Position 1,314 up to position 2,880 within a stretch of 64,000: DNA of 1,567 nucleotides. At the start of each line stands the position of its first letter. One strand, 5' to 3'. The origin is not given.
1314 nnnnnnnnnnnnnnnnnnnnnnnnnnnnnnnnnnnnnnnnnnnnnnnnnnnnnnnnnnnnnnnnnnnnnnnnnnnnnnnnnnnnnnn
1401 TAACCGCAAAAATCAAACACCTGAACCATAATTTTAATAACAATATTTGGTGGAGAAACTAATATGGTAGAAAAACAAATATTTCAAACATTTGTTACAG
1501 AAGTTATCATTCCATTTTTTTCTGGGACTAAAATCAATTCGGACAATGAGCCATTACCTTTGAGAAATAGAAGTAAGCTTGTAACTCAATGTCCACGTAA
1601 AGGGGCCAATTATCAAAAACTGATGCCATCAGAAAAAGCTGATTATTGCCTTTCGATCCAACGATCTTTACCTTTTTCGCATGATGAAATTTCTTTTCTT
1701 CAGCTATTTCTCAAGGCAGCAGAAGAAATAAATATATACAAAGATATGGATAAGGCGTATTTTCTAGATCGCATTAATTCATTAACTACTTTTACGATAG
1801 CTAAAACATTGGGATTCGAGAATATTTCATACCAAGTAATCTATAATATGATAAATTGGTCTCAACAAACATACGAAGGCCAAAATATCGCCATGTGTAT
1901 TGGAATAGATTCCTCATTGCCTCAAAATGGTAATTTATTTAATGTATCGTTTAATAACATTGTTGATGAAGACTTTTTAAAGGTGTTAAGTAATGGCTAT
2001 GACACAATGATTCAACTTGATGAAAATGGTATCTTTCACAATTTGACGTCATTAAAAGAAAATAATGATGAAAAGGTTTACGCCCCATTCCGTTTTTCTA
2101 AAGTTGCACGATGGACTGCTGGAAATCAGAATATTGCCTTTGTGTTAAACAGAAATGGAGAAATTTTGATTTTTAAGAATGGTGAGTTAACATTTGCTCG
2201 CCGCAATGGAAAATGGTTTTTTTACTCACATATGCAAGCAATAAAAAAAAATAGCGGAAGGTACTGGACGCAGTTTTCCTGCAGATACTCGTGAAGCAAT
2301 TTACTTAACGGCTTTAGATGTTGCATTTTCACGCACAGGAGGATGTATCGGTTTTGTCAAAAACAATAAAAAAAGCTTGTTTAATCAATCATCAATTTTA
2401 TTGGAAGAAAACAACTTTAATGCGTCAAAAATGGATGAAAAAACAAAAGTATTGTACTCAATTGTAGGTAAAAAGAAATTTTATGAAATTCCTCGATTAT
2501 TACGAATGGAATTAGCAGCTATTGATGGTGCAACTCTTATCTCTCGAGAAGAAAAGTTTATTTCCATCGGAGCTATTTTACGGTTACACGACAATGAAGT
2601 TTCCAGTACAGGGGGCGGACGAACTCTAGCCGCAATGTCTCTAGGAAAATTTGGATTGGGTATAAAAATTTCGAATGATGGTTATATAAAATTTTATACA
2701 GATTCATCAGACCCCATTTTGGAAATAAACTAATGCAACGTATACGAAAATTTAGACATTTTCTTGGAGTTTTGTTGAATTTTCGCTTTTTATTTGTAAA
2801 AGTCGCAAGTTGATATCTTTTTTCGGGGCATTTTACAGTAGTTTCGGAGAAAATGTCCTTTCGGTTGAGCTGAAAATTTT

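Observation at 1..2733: Dead Argonaute paired with a downstream DAC-like (DisA_N-type) protein instead of a known SIR2/TIR/nuclease/membrane partner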

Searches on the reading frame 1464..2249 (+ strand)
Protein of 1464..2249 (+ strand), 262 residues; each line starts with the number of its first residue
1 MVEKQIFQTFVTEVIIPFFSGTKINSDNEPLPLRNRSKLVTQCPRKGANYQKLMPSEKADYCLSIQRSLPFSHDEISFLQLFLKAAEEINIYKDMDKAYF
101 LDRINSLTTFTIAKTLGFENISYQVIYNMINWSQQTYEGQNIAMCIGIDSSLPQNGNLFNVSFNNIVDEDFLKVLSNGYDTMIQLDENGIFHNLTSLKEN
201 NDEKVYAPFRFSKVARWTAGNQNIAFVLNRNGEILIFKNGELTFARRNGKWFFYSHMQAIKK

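Call 62: predict_structure(alignment_id=A5)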
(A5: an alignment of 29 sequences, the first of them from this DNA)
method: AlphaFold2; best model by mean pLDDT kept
length: 262 residues; sequences in the alignment: 29
mean_pLDDT: 92.8   pTM: 0.91
mean pLDDT of the five models: 92.8, 92.0, 91.4, 90.5, 89.6
residues with pLDDT >= 90: 212; 70-90: 43; 50-70: 6; < 50: 1
segments of 3 or more residues with pLDDT < 50: none
pLDDT, mean of each block of 10 residues (from residue 1): 95 96 89 91 92 96 95 96 97 96 97 97 98 95 96 80 92 86 95 92 85 93 95 97 96 83 53
secondary structure, 60 per line:
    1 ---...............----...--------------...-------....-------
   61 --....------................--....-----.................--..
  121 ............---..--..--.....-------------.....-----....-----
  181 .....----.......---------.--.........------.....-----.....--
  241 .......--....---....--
elements in order: H4-18 E23-25 E40-42 E50-53 E63-66 H73-88 H91-94 H100-116 H119-132 E144-148 H163-166 H172-175 E181-185 E190-196 H209-217 E224-228 E234-238 E241-247 E250-253 H257-260

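Call 65: fold_search(model_id=the predicted structure, library=pdb)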
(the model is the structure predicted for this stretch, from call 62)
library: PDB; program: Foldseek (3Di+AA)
matches with E <= 10: 198; with E <= 0.001: 46
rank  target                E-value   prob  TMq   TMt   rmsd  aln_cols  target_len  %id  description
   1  6huw_A                7.4e-05  1.00  0.31  0.51   5.7       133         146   14  Crystal structure of CdaA from Bacillus subtilis (released 2019-10-30)
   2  9g0g_B                9.5e-05  1.00  0.31  0.48   6.0       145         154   14  BsCdaA in complex with Compound 7 (released 2025-05-14)
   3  8ogo_B                1.0e-04  1.00  0.31  0.48   6.3       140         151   13  PanDDA analysis group deposition -- CdaA in complex with fragment F2X-Entry A12 (released 2024-03-27)
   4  8ohf_B                1.1e-04  1.00  0.29  0.45   6.5       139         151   15  PanDDA analysis group deposition -- CdaA in complex with fragment F2X-Entry F04 (released 2024-04-03)
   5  8ogn_A                1.2e-04  1.00  0.29  0.46   6.5       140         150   15  PanDDA analysis group deposition -- CdaA in complex with fragment F2X-Entry A09 (released 2024-03-27)
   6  8ogm_B                1.5e-04  1.00  0.29  0.45   6.6       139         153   15  Crystal structure of CdaA from Bacillus subtilis (released 2024-03-27)
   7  8ogk_B                1.5e-04  1.00  0.29  0.45   6.5       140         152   15  Crystal structure of CdaA from Bacillus subtilis co-crystallized with DMSO (released 2024-03-27)
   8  8s45_B                1.6e-04  1.00  0.32  0.49   5.6       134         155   13  CdaA-E05 complex (released 2024-06-19)
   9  8ofj_A                1.6e-04  1.00  0.30  0.48   6.4       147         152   11  Mycoplasma pneumoniae CdaM (released 2023-06-21)
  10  8c4n_A                1.7e-04  1.00  0.31  0.47   6.1       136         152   15  CdaA-AMP complex (released 2023-06-07)
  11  8ogo_A                1.7e-04  1.00  0.27  0.42   7.3       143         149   12  PanDDA analysis group deposition -- CdaA in complex with fragment F2X-Entry A12 (released 2024-03-27)
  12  8ohk_A                1.9e-04  1.00  0.29  0.46   6.5       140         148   15  PanDDA analysis group deposition -- CdaA in complex with fragment F2X-Entry H01 (released 2024-04-03)
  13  8ogk_A                1.9e-04  1.00  0.27  0.42   7.5       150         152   12  Crystal structure of CdaA from Bacillus subtilis co-crystallized with DMSO (released 2024-03-27)
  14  4rv7_B                2.2e-04  1.00  0.31  0.48   6.4       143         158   12  Characterization of an essential diadenylate cyclase (released 2015-01-28)
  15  8s48_A                2.2e-04  1.00  0.31  0.46   6.2       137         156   14  CdaA-C11 complex (released 2024-06-19)
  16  2fb5_A                2.2e-04  1.00  0.37  0.45   8.2       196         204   13  Structural Genomics; The crystal structure of the hypothetical membrane spanning protein from Bacillus cereus (released 2006-01-24)
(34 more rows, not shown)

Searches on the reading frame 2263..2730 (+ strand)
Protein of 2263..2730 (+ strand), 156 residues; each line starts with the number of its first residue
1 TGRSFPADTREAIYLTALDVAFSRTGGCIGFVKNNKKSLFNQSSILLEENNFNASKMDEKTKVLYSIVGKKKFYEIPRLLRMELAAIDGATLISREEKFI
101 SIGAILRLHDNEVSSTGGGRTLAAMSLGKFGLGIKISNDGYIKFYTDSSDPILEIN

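Call 48: search_solved_structures(query=A3, max_evalue=10, show_alignments=4)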
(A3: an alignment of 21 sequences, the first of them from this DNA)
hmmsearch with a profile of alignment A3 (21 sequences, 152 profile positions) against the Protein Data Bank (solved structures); distinct sequences matched with E-value up to 10: 0.
